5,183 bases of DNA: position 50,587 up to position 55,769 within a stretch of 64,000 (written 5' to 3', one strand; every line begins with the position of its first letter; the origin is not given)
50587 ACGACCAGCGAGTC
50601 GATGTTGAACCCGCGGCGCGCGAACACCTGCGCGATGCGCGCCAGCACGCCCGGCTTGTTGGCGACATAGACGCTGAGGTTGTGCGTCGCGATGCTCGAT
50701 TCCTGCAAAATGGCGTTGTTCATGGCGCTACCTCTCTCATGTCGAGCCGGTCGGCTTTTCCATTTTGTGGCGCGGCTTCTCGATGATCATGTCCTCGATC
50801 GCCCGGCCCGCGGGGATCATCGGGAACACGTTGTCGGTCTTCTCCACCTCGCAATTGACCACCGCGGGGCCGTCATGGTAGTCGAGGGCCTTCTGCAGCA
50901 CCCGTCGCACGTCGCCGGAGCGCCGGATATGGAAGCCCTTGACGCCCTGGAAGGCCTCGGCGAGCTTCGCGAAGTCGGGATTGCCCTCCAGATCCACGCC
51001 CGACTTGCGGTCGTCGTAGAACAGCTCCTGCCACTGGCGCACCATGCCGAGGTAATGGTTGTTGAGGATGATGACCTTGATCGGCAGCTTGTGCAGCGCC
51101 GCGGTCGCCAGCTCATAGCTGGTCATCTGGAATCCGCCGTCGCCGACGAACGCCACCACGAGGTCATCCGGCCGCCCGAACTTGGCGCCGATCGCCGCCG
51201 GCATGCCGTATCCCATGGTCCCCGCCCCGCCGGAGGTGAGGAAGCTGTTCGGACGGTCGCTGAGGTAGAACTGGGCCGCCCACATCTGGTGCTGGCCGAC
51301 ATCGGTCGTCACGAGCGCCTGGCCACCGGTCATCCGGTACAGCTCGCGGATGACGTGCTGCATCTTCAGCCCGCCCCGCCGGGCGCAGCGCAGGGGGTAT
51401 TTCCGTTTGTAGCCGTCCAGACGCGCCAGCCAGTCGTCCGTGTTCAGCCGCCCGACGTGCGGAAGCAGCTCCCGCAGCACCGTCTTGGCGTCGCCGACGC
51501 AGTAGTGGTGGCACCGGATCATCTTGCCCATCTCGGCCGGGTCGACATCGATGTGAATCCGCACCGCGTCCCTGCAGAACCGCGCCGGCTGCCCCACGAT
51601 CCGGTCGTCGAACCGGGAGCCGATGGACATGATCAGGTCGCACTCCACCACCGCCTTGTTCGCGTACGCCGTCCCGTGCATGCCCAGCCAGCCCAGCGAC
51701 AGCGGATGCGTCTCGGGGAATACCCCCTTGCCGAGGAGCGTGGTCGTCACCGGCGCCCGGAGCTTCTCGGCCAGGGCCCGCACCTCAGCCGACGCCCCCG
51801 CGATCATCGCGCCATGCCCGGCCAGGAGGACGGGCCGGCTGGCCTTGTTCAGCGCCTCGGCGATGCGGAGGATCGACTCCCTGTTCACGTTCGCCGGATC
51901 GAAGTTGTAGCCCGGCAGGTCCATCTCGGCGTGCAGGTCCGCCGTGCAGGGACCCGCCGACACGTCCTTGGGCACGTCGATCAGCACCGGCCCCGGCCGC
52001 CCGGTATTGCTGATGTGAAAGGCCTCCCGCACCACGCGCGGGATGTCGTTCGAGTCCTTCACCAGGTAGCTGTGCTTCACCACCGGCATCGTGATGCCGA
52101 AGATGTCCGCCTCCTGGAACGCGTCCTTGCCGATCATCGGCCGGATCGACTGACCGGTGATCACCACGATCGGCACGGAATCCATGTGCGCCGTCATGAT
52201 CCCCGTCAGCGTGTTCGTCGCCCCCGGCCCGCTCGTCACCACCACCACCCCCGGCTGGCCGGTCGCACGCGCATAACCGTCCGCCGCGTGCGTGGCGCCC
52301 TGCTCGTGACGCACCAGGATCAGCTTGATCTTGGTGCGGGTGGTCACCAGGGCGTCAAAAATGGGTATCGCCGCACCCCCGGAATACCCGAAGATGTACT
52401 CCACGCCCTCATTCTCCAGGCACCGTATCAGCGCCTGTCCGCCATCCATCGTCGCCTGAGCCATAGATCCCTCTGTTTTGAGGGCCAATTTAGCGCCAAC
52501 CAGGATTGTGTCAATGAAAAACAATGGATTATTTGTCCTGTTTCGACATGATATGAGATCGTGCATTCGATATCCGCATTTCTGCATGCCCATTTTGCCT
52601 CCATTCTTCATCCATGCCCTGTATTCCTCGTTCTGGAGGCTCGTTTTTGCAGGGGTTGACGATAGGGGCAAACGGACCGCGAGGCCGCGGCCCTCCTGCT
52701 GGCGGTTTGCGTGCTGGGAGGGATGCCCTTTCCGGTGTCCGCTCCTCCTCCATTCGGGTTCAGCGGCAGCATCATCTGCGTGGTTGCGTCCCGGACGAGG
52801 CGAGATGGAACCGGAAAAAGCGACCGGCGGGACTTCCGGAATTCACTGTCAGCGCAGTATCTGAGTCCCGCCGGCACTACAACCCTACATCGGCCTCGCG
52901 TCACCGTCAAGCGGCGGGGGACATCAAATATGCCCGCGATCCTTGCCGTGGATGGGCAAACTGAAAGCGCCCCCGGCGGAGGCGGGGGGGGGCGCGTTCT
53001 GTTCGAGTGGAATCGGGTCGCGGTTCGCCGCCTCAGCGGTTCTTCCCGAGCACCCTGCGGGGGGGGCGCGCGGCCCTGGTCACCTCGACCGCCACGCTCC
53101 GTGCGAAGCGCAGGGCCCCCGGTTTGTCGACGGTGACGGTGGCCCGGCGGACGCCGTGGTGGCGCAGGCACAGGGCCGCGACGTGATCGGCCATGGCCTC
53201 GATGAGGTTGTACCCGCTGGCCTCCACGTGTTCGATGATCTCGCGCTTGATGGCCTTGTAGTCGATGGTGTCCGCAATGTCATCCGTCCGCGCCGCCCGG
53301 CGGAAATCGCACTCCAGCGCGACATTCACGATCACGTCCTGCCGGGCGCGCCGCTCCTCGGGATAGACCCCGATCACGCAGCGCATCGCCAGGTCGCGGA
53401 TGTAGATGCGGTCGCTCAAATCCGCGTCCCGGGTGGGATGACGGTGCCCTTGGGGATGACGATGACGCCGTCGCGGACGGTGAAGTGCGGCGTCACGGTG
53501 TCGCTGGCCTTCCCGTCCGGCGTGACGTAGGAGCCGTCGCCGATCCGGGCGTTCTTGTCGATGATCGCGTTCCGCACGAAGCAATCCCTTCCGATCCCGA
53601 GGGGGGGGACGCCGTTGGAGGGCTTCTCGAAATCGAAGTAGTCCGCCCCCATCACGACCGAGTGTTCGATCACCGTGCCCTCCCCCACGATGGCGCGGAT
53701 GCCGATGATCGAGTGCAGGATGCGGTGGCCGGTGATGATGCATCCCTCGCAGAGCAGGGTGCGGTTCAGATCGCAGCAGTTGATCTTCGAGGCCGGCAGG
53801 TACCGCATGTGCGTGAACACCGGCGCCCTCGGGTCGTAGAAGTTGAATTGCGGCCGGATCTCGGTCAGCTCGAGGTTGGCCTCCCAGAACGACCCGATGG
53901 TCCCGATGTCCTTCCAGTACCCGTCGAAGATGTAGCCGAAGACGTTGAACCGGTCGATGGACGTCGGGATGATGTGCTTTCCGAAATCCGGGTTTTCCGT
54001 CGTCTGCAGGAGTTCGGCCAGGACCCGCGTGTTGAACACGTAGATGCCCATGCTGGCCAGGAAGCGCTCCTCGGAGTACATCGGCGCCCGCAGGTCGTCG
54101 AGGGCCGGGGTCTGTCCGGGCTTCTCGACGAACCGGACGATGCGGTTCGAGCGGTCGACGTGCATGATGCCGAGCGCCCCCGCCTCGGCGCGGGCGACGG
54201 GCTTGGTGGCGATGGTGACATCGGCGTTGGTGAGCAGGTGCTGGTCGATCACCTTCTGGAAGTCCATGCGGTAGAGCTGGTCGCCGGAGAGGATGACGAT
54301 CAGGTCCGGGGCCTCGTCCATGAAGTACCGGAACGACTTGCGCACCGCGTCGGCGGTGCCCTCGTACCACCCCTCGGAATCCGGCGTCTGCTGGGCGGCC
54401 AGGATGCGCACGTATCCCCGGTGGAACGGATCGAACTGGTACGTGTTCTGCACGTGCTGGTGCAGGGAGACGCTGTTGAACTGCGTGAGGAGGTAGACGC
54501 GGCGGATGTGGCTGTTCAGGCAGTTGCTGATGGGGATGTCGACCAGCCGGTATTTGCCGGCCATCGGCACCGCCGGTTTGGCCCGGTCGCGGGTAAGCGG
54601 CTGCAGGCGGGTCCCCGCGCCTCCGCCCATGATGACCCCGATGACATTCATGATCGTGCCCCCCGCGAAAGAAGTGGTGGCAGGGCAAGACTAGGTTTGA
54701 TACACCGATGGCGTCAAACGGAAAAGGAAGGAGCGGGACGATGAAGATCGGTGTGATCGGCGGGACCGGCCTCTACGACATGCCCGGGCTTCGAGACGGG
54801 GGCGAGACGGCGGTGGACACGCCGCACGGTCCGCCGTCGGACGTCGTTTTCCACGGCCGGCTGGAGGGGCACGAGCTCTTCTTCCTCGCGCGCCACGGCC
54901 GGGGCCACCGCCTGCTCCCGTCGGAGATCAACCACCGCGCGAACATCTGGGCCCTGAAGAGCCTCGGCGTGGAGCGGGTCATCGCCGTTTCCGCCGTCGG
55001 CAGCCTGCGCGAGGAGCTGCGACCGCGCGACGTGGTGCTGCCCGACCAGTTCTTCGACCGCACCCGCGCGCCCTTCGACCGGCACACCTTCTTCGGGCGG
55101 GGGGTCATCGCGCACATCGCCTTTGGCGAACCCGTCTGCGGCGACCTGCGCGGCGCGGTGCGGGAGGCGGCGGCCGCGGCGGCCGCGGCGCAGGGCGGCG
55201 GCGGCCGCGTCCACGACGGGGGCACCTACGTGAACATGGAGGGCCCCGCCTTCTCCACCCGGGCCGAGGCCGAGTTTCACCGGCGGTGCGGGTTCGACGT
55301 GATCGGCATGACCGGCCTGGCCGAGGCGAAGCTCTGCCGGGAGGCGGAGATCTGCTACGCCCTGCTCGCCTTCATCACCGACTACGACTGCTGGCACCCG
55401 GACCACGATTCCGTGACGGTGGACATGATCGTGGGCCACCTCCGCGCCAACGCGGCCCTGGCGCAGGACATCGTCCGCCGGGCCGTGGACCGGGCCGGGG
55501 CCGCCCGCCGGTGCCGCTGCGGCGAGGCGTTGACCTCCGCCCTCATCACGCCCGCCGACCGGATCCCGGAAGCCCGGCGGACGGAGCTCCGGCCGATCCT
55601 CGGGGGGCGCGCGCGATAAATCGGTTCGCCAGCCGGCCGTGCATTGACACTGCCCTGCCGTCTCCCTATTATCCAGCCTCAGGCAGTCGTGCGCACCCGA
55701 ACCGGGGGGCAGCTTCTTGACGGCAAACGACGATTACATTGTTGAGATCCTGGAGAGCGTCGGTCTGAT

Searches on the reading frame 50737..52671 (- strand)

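Call 65: search_protein_families(library=pfam, max_evalue=0.000001, proteins=[window:50737-52671:-])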
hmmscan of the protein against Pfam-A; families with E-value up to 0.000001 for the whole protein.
window:50737-52671:- (644 aa): 3 families
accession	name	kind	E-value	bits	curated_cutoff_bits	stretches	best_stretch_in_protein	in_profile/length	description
PF02775.26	TPP_enzyme_C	-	7.1e-55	185.4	21.9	1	457-607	1-151/151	Thiamine pyrophosphate enzyme, C-terminal TPP binding domain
PF00205.28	TPP_enzyme_M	-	8.3e-46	155.5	30.4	1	269-402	3-137/137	Thiamine pyrophosphate enzyme, central domain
PF02776.23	TPP_enzyme_N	-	3.3e-41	140.2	26.8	1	75-191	1-117/119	Thiamine pyrophosphate enzyme, N-terminal TPP binding domain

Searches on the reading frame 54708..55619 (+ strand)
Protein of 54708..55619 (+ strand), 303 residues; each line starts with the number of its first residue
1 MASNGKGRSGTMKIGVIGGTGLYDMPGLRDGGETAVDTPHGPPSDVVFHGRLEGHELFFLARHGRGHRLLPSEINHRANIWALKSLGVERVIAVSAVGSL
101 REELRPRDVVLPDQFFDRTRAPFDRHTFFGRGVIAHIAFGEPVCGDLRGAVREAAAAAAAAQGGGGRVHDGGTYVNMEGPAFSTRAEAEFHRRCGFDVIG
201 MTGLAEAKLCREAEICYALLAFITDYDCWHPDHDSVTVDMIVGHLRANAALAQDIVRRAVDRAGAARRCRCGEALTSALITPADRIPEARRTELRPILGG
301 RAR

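Call 65: search_protein_families(library=pfam, max_evalue=0.000001, proteins=[window:54708-55619:+])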
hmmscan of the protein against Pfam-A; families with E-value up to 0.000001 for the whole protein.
window:54708-55619:+ (303 aa): 1 family
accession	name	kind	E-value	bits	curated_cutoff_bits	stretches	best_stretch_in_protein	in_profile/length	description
PF01048.26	PNP_UDP_1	-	4.8e-42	144.4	25.1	1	13-260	1-232/233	Phosphorylase superfamily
